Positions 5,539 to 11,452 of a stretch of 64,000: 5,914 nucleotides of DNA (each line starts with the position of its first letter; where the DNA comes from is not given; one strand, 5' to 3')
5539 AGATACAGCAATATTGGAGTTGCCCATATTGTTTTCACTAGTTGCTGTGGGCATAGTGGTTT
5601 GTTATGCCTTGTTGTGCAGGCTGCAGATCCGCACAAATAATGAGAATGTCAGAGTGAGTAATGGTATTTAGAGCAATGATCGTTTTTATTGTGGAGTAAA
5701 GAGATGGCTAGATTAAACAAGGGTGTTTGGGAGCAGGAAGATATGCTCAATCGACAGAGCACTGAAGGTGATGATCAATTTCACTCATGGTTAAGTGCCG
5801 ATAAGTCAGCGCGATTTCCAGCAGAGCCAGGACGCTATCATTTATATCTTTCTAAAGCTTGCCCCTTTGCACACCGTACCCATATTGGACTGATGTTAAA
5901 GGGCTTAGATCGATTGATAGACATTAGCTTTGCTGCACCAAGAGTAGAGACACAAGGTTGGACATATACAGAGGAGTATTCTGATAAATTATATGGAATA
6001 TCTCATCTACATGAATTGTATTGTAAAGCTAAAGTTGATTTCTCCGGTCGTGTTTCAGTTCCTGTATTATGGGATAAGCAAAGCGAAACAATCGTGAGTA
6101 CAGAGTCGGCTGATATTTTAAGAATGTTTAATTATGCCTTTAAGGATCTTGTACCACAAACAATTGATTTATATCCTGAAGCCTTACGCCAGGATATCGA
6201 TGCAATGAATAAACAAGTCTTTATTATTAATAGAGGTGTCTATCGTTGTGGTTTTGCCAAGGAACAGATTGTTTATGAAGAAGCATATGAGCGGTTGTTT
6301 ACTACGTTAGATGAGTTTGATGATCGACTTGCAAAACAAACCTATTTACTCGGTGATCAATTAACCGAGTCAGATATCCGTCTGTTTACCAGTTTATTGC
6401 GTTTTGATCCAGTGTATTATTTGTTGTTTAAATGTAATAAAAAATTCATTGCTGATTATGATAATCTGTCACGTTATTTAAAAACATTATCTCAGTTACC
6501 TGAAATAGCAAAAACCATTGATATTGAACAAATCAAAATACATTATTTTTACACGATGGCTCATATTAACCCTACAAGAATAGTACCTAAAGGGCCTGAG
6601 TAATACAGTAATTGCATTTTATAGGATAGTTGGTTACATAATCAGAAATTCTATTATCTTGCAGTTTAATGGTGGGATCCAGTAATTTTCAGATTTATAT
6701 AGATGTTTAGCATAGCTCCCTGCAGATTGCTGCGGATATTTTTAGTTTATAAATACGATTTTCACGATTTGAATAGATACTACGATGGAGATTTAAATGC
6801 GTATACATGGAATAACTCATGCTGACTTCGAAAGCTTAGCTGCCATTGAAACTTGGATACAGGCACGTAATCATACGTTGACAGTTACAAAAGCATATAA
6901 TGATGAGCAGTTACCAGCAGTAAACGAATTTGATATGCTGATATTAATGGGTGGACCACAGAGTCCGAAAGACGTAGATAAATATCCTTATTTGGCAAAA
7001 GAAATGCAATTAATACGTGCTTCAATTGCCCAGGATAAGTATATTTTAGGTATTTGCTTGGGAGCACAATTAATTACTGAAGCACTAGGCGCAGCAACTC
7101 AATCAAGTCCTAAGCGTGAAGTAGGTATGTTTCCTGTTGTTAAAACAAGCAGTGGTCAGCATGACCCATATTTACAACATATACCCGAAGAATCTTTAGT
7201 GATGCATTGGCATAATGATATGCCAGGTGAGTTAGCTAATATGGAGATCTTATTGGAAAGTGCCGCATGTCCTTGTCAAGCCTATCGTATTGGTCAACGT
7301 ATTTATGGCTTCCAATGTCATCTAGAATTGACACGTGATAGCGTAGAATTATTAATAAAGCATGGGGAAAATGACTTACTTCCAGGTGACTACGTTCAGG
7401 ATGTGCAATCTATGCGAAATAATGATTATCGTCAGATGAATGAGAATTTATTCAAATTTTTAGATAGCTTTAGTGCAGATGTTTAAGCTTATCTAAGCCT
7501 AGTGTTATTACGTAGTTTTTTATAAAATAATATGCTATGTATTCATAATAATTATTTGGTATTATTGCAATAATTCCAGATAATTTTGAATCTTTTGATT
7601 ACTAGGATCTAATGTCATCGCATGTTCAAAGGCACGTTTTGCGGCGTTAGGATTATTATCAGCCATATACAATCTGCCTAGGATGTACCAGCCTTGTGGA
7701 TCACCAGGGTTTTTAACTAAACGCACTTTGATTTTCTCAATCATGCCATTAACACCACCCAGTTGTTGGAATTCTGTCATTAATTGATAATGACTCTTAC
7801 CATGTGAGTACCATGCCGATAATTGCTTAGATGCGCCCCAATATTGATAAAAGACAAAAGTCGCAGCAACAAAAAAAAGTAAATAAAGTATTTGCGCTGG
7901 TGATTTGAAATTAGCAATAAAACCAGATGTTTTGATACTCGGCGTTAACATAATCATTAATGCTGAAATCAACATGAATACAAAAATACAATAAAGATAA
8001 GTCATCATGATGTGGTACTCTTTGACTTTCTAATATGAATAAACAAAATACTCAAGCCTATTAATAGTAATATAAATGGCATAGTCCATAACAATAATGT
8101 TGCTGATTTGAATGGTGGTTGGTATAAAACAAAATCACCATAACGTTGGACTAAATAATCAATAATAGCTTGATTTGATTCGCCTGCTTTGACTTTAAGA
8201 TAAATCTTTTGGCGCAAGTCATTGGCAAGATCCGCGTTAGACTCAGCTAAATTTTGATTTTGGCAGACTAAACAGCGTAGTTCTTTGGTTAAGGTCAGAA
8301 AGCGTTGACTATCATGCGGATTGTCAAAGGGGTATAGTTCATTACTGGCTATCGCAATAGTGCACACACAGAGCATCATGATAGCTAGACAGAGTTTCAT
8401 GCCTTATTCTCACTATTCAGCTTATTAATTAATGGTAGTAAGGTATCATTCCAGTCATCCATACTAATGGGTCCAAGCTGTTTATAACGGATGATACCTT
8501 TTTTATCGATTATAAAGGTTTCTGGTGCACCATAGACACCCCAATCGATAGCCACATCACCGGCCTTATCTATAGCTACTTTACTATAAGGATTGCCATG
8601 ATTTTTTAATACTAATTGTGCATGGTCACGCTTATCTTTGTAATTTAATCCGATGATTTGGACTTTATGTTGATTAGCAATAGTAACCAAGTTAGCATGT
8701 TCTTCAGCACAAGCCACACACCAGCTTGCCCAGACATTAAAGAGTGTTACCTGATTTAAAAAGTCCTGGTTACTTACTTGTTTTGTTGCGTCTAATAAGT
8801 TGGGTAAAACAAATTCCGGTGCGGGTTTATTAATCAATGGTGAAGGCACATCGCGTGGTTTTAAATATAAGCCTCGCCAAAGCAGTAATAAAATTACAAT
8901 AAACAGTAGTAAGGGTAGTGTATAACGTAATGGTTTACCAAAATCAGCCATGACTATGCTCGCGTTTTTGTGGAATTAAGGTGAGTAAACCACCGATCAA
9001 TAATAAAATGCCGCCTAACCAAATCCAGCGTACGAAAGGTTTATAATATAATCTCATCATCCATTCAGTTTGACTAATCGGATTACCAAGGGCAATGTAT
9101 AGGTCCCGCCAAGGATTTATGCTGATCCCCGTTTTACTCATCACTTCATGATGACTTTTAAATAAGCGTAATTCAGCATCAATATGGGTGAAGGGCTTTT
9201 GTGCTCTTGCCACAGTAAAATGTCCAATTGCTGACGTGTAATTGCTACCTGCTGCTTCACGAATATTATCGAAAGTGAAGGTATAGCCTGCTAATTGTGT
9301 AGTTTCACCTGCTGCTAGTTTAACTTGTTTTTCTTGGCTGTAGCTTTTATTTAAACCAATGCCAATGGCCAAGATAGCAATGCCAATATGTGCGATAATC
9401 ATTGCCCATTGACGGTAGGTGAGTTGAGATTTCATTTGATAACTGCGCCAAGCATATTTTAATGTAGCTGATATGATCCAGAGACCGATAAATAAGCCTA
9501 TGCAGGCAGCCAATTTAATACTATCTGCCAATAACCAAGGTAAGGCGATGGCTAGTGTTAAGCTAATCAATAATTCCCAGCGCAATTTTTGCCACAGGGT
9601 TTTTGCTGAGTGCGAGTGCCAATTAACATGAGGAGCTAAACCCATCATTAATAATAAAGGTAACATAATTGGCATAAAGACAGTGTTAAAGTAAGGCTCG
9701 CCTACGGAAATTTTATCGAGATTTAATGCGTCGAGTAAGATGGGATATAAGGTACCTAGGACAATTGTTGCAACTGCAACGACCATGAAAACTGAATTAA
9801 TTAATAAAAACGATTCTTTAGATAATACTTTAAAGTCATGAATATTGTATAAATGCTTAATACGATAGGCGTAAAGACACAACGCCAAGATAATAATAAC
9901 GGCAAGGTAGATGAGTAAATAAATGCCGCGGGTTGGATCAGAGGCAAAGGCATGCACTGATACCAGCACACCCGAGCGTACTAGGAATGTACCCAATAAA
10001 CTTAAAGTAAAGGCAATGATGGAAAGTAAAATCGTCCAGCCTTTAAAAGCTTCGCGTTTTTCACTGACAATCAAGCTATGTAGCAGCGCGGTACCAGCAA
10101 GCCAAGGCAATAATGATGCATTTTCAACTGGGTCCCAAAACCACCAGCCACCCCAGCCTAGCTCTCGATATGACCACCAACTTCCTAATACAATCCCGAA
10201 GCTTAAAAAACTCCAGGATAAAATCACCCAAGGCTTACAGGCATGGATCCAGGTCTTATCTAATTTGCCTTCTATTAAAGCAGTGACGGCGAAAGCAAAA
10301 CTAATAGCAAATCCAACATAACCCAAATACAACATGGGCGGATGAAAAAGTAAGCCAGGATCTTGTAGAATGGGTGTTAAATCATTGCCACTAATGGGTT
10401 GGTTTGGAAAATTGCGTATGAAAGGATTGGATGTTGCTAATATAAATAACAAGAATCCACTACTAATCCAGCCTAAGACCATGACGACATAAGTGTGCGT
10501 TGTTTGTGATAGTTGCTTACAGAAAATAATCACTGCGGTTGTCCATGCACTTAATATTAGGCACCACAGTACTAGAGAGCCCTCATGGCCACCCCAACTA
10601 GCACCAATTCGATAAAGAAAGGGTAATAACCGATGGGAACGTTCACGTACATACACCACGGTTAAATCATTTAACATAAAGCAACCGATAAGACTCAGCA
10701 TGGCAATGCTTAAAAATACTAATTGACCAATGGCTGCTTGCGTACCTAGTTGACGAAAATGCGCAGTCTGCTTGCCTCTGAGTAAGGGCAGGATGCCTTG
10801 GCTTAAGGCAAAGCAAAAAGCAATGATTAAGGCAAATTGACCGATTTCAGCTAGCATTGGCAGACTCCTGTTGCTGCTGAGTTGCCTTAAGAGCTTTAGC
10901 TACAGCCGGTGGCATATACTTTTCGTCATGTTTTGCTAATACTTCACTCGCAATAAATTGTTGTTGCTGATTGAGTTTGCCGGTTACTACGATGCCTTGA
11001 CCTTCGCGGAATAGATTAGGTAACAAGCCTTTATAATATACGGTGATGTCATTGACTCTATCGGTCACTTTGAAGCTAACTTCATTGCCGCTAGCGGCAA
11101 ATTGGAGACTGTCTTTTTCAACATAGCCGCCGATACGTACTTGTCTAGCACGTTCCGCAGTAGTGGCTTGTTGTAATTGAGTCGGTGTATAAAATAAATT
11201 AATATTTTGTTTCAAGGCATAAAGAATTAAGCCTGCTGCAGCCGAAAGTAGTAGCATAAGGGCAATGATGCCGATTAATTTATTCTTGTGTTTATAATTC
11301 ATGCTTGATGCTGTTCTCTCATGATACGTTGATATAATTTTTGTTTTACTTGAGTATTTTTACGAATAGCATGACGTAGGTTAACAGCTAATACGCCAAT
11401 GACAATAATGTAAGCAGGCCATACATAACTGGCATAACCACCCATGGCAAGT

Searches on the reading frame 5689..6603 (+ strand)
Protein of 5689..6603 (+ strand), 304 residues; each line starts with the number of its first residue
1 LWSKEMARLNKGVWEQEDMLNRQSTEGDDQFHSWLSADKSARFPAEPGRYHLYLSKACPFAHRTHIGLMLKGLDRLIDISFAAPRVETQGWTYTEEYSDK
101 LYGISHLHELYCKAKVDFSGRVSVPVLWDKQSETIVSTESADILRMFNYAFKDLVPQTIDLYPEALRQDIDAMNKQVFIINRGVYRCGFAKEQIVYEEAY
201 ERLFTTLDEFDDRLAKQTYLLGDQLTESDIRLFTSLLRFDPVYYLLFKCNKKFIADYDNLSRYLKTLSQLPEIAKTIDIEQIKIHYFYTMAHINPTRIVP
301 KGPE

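Call 24: search_protein_families(library=pfam, proteins=[window:5689-6603:+], max_evalue=0.01)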
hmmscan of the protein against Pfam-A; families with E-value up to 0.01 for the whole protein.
window:5689-6603:+ (304 aa): 6 families
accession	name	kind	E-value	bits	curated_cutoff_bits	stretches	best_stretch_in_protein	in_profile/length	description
PF13410.11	GST_C_2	-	5.9e-15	55.6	24.9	1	195-265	3-68/69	Glutathione S-transferase, C-terminal domain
PF13409.12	GST_N_2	-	1.4e-10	42.1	25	1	57-147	1-67/70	Glutathione S-transferase, N-terminal domain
PF00043.30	GST_C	-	1.9e-08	34.9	20.7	1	188-271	16-93/93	Glutathione S-transferase, C-terminal domain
PF14497.11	GST_C_3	-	7.1e-07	29.8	21.6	1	201-275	29-99/104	Glutathione S-transferase, C-terminal domain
PF21972.1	Arc1p_N_like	-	0.00011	22.9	27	1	205-239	19-53/81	Nuclear-export cofactor Arc1p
PF17171.9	GST_C_6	-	0.0073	16.5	28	0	207-265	5-62/64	Glutathione S-transferase, C-terminal domain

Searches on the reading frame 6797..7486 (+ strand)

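Call 24: search_protein_families(library=pfam, proteins=[window:6797-7486:+], max_evalue=0.01)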
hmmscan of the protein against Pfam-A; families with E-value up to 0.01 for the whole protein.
window:6797-7486:+ (229 aa): 5 families
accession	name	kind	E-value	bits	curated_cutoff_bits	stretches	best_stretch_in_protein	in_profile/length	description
PF00117.34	GATase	-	1.5e-18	67.6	22.8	1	22-179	18-174/190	Glutamine amidotransferase class-I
PF07722.19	Peptidase_C26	-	4.6e-05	23.7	20.5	1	68-103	93-128/219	Peptidase C26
PF04204.22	HTS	-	0.00011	21.7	27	1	27-182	81-241/298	Homoserine O-succinyltransferase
PF01965.30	DJ-1_PfpI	-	0.00032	21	26.6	1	25-96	45-110/165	DJ-1/PfpI family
PF07685.20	GATase_3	-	0.0025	17.9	27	1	34-104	32-100/196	CobB/CobQ-like glutamine amidotransferase domain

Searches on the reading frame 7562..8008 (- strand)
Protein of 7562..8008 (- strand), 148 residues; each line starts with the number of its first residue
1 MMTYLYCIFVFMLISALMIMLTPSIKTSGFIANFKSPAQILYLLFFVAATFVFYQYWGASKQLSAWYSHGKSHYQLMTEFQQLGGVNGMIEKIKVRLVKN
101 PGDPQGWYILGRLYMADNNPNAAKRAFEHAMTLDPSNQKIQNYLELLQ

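Call 24: search_protein_families(library=pfam, proteins=[window:7562-8008:-], max_evalue=0.01)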
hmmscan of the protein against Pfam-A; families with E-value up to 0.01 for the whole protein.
window:7562-8008:- (148 aa): 8 families
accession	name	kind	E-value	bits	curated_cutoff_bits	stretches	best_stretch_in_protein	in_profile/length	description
PF23914.1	TPR_CcmH_CycH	-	8.8e-12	45.6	42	1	94-141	40-87/158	Cytochrome c-type biogenesis protein H TPR domain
PF07719.23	TPR_2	-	7e-06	26.2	27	1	105-137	2-34/34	Tetratricopeptide repeat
PF13181.12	TPR_8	-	7.4e-06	26.2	25.7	1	105-137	2-34/34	Tetratricopeptide repeat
PF00515.34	TPR_1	-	0.00025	21.2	27.8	1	105-137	2-34/34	Tetratricopeptide repeat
PF13428.12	TPR_14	-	0.00051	20.9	23.5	1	104-141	1-38/44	Tetratricopeptide repeat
PF13371.12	TPR_9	-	0.0011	19.4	35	1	94-147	19-72/73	Tetratricopeptide repeat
PF13431.12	TPR_17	-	0.0014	19.2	24.4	0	98-124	7-33/34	Tetratricopeptide repeat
PF13429.12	TPR_15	-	0.0042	17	26.2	1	73-142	116-184/280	Tetratricopeptide repeat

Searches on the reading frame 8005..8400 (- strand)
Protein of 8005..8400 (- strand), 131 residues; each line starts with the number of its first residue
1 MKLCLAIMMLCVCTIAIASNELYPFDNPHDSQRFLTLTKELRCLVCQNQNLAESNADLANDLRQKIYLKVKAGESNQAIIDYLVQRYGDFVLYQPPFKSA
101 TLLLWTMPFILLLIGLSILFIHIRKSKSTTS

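Call 24: search_protein_families(library=pfam, proteins=[window:8005-8400:-], max_evalue=0.01)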
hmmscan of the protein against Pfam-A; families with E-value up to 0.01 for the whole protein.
window:8005-8400:- (131 aa): 1 family
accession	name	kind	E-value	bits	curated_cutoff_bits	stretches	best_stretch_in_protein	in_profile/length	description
PF03918.19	CcmH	-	2.1e-49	166.9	25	1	7-129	2-124/143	Cytochrome C biogenesis protein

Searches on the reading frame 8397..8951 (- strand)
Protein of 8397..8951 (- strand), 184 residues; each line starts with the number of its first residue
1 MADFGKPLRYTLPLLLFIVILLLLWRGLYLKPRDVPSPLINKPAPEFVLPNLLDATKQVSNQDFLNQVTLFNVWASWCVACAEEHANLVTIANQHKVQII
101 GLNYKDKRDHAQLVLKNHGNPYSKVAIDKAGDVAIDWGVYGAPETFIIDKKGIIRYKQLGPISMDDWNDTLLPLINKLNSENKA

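Call 24: search_protein_families(library=pfam, proteins=[window:8397-8951:-], max_evalue=0.01)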
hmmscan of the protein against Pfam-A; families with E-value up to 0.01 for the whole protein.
window:8397-8951:- (184 aa): 4 families
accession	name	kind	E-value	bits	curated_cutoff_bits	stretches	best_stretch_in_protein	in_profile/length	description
PF08534.16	Redoxin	-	7.3e-20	71.7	26.6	1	41-163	3-137/148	Redoxin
PF00578.27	AhpC-TSA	-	9.6e-17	61.5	26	1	40-156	1-123/124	AhpC/TSA family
PF13905.12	Thioredoxin_8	-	1.4e-05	25.8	27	1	66-153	1-93/94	Thioredoxin-like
PF00085.26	Thioredoxin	-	0.00022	21.6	23.5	0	66-112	18-66/103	Thioredoxin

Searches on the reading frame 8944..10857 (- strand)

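Call 41: search_protein_families(library=pfam, proteins=[window:8944-10857:-], max_evalue=0.001)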
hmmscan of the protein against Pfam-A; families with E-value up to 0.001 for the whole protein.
window:8944-10857:- (637 aa): 2 families
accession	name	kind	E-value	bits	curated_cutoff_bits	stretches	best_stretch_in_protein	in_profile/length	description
PF16327.10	CcmF_C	-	3.1e-100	336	28.7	1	315-628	1-321/323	Cytochrome c-type biogenesis protein CcmF C-terminal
PF01578.25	Cytochrom_C_asm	-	4.2e-47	161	29.9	1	88-295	1-206/212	Cytochrome C assembly protein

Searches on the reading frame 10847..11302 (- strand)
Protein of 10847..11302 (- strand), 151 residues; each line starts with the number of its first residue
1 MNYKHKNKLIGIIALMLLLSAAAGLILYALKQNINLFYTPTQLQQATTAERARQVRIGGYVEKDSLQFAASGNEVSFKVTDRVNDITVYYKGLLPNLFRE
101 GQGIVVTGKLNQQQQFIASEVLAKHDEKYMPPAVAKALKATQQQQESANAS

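Call 24: search_protein_families(library=pfam, proteins=[window:10847-11302:-], max_evalue=0.01)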
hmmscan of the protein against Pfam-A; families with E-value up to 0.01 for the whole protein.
window:10847-11302:- (151 aa): 1 family
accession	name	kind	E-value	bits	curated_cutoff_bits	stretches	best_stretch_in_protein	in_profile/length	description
PF03100.22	CcmE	-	3.3e-34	117.7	24.6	1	34-132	1-99/99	CcmE domain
